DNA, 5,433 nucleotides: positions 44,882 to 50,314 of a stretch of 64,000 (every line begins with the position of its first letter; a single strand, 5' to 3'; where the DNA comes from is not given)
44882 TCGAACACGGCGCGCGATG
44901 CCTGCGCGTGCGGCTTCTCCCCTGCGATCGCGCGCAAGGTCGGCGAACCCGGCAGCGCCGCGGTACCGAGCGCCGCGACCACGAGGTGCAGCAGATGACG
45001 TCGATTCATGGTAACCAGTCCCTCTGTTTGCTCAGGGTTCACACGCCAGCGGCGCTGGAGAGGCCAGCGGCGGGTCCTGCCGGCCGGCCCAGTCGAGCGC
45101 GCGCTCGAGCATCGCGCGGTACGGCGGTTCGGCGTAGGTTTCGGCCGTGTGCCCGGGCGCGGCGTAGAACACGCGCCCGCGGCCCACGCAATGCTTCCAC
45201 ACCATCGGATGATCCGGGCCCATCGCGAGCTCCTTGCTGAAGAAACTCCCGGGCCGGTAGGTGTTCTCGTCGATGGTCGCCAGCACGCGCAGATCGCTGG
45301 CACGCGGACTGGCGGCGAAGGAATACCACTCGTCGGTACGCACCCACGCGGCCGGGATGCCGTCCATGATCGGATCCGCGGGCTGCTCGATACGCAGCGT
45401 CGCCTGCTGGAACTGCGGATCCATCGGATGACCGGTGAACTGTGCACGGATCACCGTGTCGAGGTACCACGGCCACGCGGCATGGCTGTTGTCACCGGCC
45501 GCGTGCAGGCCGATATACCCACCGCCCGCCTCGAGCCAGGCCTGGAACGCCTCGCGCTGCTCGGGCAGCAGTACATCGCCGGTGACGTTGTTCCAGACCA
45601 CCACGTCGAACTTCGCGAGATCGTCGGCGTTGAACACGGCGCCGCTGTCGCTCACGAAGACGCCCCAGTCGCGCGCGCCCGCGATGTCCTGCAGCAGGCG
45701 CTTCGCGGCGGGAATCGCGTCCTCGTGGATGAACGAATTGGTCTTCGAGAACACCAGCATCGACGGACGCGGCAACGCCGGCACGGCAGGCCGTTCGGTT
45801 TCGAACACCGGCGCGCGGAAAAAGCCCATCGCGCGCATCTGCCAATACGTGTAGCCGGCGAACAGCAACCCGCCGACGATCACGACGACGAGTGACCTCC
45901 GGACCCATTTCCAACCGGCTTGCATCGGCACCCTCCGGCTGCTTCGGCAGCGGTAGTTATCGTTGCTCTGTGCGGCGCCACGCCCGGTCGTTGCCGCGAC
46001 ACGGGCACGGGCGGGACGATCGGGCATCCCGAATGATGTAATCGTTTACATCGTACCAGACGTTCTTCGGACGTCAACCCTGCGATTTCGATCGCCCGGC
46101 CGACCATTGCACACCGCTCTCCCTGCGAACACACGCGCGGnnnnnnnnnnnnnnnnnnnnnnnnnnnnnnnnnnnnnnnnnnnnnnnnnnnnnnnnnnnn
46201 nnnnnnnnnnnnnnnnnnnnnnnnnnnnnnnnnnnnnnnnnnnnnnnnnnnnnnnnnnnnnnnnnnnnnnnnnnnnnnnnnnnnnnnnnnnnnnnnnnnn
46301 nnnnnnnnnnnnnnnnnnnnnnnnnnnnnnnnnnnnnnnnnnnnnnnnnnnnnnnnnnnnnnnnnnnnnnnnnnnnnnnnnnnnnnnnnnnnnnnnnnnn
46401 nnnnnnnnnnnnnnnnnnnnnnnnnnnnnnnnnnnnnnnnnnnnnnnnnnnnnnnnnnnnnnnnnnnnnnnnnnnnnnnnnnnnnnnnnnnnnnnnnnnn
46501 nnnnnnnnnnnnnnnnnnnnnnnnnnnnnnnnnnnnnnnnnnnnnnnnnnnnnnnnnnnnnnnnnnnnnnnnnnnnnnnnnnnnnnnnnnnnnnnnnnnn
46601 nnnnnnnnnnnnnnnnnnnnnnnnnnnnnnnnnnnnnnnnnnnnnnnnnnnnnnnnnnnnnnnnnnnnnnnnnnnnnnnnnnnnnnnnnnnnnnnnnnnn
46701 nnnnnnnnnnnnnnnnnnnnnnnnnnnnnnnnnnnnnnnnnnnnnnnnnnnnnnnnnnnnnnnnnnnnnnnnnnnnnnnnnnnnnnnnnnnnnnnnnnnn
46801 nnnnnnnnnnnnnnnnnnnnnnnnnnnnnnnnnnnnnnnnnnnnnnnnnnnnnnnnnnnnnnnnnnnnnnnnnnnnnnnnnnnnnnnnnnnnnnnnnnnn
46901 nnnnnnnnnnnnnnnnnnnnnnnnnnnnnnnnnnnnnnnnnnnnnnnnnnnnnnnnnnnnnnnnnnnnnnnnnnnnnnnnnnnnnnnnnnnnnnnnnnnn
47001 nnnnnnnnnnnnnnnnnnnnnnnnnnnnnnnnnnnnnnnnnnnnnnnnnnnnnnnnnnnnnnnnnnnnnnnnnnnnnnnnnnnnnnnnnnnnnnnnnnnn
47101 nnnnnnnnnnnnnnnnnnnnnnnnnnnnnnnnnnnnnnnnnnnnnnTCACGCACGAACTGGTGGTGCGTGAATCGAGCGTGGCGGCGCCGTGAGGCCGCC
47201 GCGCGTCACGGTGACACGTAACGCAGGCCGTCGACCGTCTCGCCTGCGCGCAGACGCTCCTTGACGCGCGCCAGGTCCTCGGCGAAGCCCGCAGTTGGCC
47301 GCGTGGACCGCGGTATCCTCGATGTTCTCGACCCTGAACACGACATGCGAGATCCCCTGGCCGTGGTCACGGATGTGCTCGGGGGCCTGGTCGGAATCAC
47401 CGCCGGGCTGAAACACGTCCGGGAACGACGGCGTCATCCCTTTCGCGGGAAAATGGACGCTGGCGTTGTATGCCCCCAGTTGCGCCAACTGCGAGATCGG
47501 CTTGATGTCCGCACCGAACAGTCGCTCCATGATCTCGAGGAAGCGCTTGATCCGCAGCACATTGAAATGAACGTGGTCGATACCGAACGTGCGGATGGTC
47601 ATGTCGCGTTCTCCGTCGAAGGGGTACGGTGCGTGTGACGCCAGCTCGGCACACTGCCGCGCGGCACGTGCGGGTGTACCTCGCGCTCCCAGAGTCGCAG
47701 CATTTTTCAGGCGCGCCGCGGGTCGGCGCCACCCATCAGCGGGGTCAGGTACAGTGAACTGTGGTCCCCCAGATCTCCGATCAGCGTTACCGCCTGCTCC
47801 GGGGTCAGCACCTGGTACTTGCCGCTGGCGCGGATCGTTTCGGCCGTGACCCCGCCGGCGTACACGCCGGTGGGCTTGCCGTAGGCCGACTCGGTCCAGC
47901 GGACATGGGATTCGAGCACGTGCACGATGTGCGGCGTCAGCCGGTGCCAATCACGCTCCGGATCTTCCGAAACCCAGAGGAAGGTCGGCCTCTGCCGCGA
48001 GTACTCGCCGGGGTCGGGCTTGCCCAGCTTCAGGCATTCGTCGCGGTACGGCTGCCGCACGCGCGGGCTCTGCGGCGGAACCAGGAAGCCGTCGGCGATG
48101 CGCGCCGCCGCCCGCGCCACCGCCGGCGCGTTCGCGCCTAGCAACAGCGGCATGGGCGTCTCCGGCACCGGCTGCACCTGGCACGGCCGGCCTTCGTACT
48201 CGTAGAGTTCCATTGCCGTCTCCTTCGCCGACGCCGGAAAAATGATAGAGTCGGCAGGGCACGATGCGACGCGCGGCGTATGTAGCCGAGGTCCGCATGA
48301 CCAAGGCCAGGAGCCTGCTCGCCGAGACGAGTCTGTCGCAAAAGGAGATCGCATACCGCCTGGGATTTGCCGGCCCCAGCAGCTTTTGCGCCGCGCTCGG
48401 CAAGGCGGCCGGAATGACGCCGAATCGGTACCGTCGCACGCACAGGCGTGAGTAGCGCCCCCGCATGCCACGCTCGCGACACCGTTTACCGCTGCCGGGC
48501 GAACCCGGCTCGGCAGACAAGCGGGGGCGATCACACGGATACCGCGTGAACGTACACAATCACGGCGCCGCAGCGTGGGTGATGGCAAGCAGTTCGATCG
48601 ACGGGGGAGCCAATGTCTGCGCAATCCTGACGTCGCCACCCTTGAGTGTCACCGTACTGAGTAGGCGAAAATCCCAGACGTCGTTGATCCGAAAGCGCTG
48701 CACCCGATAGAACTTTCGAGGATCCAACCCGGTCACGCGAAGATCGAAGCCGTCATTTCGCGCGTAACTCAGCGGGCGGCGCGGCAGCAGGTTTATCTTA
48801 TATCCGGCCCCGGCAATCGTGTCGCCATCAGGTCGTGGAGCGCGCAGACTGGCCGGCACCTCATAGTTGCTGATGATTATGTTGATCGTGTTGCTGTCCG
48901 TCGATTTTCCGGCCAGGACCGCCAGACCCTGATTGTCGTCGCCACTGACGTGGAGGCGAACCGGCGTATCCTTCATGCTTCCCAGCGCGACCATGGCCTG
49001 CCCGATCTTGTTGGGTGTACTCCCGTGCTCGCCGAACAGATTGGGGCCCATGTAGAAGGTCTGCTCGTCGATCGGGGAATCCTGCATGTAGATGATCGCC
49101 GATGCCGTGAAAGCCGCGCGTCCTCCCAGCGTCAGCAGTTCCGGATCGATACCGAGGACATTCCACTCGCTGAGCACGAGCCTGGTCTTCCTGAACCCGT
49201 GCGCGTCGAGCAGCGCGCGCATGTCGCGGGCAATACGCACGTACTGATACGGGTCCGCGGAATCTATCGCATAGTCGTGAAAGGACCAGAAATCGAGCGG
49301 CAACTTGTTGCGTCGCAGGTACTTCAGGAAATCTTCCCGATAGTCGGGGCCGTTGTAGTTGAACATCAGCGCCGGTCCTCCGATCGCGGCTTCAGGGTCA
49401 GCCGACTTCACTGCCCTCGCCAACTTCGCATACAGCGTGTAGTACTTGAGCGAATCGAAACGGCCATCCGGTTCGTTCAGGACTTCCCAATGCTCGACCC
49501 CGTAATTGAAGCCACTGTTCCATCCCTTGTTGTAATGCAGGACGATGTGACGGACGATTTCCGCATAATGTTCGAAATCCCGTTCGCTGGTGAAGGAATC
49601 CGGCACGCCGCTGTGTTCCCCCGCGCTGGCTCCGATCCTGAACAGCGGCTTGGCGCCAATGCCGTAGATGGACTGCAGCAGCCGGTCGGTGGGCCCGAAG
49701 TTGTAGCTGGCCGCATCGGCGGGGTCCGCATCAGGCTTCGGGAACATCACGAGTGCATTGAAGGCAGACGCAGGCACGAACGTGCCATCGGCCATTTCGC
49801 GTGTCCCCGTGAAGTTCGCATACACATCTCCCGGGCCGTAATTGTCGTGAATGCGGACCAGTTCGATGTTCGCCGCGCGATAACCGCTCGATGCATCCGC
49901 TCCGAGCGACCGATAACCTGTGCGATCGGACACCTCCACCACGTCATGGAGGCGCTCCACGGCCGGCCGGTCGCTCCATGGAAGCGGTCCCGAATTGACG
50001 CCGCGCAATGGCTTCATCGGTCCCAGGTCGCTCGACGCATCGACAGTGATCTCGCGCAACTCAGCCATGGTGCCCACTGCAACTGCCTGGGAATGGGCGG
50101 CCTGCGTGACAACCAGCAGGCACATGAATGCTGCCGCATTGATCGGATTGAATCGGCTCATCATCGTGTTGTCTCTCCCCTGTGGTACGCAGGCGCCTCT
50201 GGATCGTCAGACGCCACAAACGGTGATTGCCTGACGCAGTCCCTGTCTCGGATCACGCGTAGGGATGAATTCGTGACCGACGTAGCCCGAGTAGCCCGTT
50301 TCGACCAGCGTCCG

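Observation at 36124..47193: TonB-receptor-linked six-gene 'oxidise, don't hydrolyse' sugar cluster: candidate 3-keto-glycoside (or cyclitol) catabolic system of unknown substrate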

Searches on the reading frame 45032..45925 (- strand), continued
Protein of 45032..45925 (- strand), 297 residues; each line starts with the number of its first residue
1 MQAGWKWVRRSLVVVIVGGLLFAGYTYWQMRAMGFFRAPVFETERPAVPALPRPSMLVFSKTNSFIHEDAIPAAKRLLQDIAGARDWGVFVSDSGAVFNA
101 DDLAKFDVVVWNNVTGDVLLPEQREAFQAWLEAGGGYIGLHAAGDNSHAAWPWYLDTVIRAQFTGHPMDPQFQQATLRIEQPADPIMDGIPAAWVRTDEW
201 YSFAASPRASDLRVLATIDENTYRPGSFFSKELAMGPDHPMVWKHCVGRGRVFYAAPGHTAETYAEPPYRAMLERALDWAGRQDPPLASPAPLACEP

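Call 59: find_encoding_contigs(protein=P0308, flank=10000, max_places=1)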
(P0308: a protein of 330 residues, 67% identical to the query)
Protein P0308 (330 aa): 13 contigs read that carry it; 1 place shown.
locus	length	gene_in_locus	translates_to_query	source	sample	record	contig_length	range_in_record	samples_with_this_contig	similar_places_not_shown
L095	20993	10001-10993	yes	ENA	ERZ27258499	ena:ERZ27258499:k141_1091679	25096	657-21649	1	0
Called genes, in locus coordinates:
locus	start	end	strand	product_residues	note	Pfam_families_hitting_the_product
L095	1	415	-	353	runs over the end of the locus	PF06863:DUF1254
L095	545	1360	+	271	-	PF00106:adh_short, PF13561:adh_short_C2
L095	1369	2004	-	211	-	PF13489:Methyltransf_23, PF01209:Ubie_methyltran, PF13649:Methyltransf_25, PF13847:Methyltransf_31, PF08241:Methyltransf_11, PF08242:Methyltransf_12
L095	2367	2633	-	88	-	-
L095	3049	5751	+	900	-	PF07715:Plug, PF00593:TonB_dep_Rec_b-barrel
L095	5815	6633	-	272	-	PF01569:PAP2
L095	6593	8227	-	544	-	PF08019:EptA_B_N, PF00884:Sulfatase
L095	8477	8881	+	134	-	PF01042:Ribonuc_L-PSP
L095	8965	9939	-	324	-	PF06439:3keto-disac_hyd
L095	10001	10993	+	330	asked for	PF06283:ThuA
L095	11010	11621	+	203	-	PF13618:Gluconate_2-dh3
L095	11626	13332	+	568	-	PF00732:GMC_oxred_N, PF01266:DAO (weak), PF05199:GMC_oxred_C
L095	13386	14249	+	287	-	PF01261:AP_endonuc_2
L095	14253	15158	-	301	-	PF20434:BD-FAE, PF07859:Abhydrolase_3, PF00326:Peptidase_S9 (faint)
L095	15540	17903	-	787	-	PF07715:Plug, PF00593:TonB_dep_Rec_b-barrel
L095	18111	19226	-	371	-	PF01156:IU_nuc_hydro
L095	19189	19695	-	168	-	PF05899:Cupin_3, PF07883:Cupin_2 (faint)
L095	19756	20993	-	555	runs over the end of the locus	PF00732:GMC_oxred_N, PF05199:GMC_oxred_C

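Call 68: search_protein_families(library=ncbifam, proteins=[L091:797-2086:-, L091:2098-4194:-, L091:5913-7601:+, L091:7598-9004:+, L091:5083-5913:+, L094:6257-7579:+, L094:10894-12405:+], max_evalue=1e-10)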
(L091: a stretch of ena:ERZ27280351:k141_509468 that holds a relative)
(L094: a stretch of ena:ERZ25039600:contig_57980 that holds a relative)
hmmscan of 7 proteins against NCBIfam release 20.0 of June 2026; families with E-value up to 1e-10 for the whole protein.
L091:797-2086:- (429 aa): 2 families
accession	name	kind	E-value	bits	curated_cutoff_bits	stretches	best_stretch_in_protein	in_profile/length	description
TIGR02629.1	L_rham_iso_rhiz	equivalog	2e-210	698.9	646.75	1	11-419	4-411/412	L-rhamnose catabolism isomerase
TIGR02635.1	RhaI_grampos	equivalog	8.1e-123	410.1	531.35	1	39-417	2-376/378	L-rhamnose isomerase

L091:2098-4194:- (698 aa): 189 families (the best 25 are shown)
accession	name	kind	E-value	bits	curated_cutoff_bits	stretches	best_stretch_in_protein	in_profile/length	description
NF006189.0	PRK08324.1-3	equivalog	0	1114.3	634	1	2-698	8-701/701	bifunctional rhamnulose-1-phosphate aldolase/short-chain dehydrogenase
TIGR02632.1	RhaD_aldol-ADH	equivalog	2.7e-303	1007.6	567.75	1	21-698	3-676/676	bifunctional rhamnulose-1-phosphate aldolase/short-chain dehydrogenase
NF006191.0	PRK08324.1-5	equivalog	7.3e-269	894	1240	1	4-698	11-706/706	bifunctional aldolase/short-chain dehydrogenase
NF006190.0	PRK08324.1-4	equivalog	2.4e-243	809.3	1014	1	4-698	2-689/689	bifunctional aldolase/short-chain dehydrogenase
NF006188.0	PRK08324.1-1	equivalog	4.5e-228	758.9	1152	1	19-698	7-679/679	bifunctional aldolase/short-chain dehydrogenase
NF006194.0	PRK08324.2-2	equivalog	6.5e-145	484.5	686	1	20-698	25-703/703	bifunctional aldolase/short-chain dehydrogenase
NF006195.0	PRK08324.2-3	equivalog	6.8e-145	483.9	931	1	3-697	9-677/678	bifunctional aldolase/short-chain dehydrogenase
NF006192.0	PRK08324.1-6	equivalog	1.7e-125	420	639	1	20-692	27-679/685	bifunctional aldolase/short-chain dehydrogenase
NF006196.0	PRK08324.2-4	equivalog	2.8e-122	409.3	831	1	5-692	2-653/657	bifunctional aldolase/short-chain dehydrogenase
NF006193.0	PRK08324.2-1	subfamily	2.7e-110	369.6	1213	1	18-692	26-699/705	bifunctional aldolase/short-chain dehydrogenase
NF006197.0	PRK08324.2-5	equivalog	1.4e-50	172.3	627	1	5-464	2-449/583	bifunctional aldolase/short-chain dehydrogenase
NF009093.0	PRK12429.1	subfamily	2.4e-49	168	258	1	434-692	3-256/259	3-hydroxybutyrate dehydrogenase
NF004791.0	PRK06138.1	equivalog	3.9e-48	164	312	1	433-692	2-249/252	SDR family oxidoreductase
TIGR01963.1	PHB_DH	subfamily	1.4e-46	158.9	307.05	1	437-692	2-252/255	3-hydroxybutyrate dehydrogenase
NF009050.0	PRK12384.1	equivalog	1.5e-44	152.6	307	1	437-692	3-256/259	sorbitol-6-phosphate dehydrogenase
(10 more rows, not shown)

L091:5913-7601:+ (562 aa): 0 families

L091:7598-9004:+ (468 aa): 0 families

L091:5083-5913:+ (276 aa): 10 families
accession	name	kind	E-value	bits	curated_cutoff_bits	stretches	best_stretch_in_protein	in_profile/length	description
NF010034.0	PRK13509.1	equivalog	5.8e-58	196.2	244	1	1-260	1-251/251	HTH-type transcriptional regulator UlaR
NF041397.1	TranRegGlpR_Halo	equivalog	6e-40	137.5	300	1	1-259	1-251/253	HTH-type transcriptional regulator GlpR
NF007753.1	PRK10434.1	equivalog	2.5e-34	119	350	1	3-260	3-253/253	glucitol operon DNA-binding transcriptional repressor SrlR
NF007316.0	PRK09802.1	equivalog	1.3e-32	113.1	351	1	5-261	17-268/269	DeoR family transcriptional regulator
NF040755.1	AgaR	equivalog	2.8e-30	105.3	260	1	5-260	6-256/256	transcriptional repressor AgaR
NF040890.1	trans_reg_YgbI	equivalog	1.3e-26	93.6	400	1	1-260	1-252/253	DNA-binding transcriptional repressor YgbI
NF040887.2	trans_reg_YciT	exception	2.7e-24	86.1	450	1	5-259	3-245/246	DNA-binding transcriptional regulator YciT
NF008154.0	PRK10906.1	equivalog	9.4e-24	84.1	331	1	3-257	3-249/252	DeoR/GlpR family transcriptional regulator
NF007720.0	PRK10411.1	equivalog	1.2e-22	80.4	259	1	4-241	3-234/243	L-fucose operon activator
NF007961.0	PRK10681.1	equivalog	1.4e-12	47.5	244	1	10-258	12-251/252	DNA-binding transcriptional repressor DeoR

L094:6257-7579:+ (440 aa): 4 families
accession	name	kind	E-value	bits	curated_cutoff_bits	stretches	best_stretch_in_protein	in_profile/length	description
NF003998.0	PRK05474.1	subfamily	2.3e-203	675.9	459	1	3-438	2-437/439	xylose isomerase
TIGR02630.1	xylose_isom_A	equivalog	3.7e-187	622.5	533.25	1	5-437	1-434/435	xylose isomerase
NF009115.0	PRK12465.1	subfamily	3.8e-149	497.3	888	1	3-437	10-442/445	xylose isomerase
TIGR02631.1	xylA_Arthro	equivalog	6.7e-27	94.5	447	1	96-347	46-292/382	xylose isomerase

L094:10894-12405:+ (503 aa): 12 families
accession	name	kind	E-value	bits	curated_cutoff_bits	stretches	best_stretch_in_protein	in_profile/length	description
TIGR01312.1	XylB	equivalog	1.7e-162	541.3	380.25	1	5-489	1-480/481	xylulokinase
NF011601.0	PRK15027.1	equivalog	2.3e-71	240.7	912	1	4-481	2-468/484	xylulokinase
TIGR01314.1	gntK_FGGY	equivalog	4.3e-48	164.1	648.55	1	5-438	3-446/505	gluconokinase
NF008187.0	PRK10939.1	equivalog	3.3e-39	134.9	528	1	4-264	6-266/521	autoinducer-2 kinase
NF003154.0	PRK04123.1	equivalog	2.8e-34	118.8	428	1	2-491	4-536/554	ribulokinase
TIGR01311.1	glycerol_kin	equivalog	3e-32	111.6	590.35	1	6-443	5-451/496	glycerol kinase GlpK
TIGR01234.1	L-ribulokinase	equivalog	4.4e-29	101.6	583.25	1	6-490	5-528/536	ribulokinase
TIGR02628.1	fuculo_kin_coli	equivalog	2.6e-28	99.2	470.9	1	54-438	54-438/465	L-fuculokinase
TIGR01315.1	5C_CHO_kinase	subfamily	1.1e-25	90.4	408.7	1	4-276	2-299/541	FGGY family pentulose kinase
NF000756.0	PRK00047.1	subfamily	5.5e-23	81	498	1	5-439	8-449/502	glycerol kinase GlpK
TIGR02627.1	rhamnulo_kin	equivalog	1.3e-17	63.5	527.95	1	67-223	65-217/454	rhamnulokinase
NF007925.0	PRK10640.1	equivalog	9e-15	54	639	1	68-221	72-221/489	rhamnulokinase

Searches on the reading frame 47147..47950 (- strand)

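Call 16: search_protein_families(library=pfam, proteins=[window:47147-47950:-], max_evalue=0.01)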
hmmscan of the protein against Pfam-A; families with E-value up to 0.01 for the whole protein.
window:47147-47950:- (267 aa): 2 families
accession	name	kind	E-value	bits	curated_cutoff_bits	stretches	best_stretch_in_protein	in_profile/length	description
PF13669.12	Glyoxalase_4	-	0.00052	20.7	27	1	125-232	1-102/109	Glyoxalase/Bleomycin resistance protein/Dioxygenase superfamily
PF13468.12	Glyoxalase_3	-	0.00086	19.8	25.1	1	124-247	1-118/176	Glyoxalase-like domain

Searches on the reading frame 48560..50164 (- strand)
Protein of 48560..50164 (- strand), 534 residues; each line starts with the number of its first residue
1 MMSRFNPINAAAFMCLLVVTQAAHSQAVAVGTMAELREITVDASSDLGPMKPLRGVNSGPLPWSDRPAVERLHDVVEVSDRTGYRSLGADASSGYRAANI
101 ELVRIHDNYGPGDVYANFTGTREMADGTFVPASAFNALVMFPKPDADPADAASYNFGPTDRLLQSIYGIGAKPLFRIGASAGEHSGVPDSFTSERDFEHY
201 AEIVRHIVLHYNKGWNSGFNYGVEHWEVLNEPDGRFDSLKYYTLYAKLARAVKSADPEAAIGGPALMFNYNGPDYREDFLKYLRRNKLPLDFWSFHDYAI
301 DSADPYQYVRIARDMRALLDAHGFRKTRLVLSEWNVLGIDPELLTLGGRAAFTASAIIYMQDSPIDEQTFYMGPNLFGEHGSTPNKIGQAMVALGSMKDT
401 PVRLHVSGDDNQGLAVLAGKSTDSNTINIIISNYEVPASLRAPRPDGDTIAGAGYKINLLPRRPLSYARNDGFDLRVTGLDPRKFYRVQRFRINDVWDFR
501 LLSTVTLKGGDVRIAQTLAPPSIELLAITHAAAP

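Call 16: search_protein_families(library=pfam, proteins=[window:48560-50164:-], max_evalue=0.01)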
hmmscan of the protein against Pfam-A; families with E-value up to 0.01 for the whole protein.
window:48560-50164:- (534 aa): 1 family
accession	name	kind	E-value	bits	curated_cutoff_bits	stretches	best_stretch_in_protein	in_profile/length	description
PF01229.23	Glyco_hydro_39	-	1.5e-14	54.1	26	1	150-303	70-231/472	Glycosyl hydrolases family 39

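Call 45: search_protein_families(library=ncbifam, proteins=[window:48560-50164:-], max_evalue=0.00001)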
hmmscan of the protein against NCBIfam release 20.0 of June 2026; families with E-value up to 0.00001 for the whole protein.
window:48560-50164:- (534 aa): 0 families
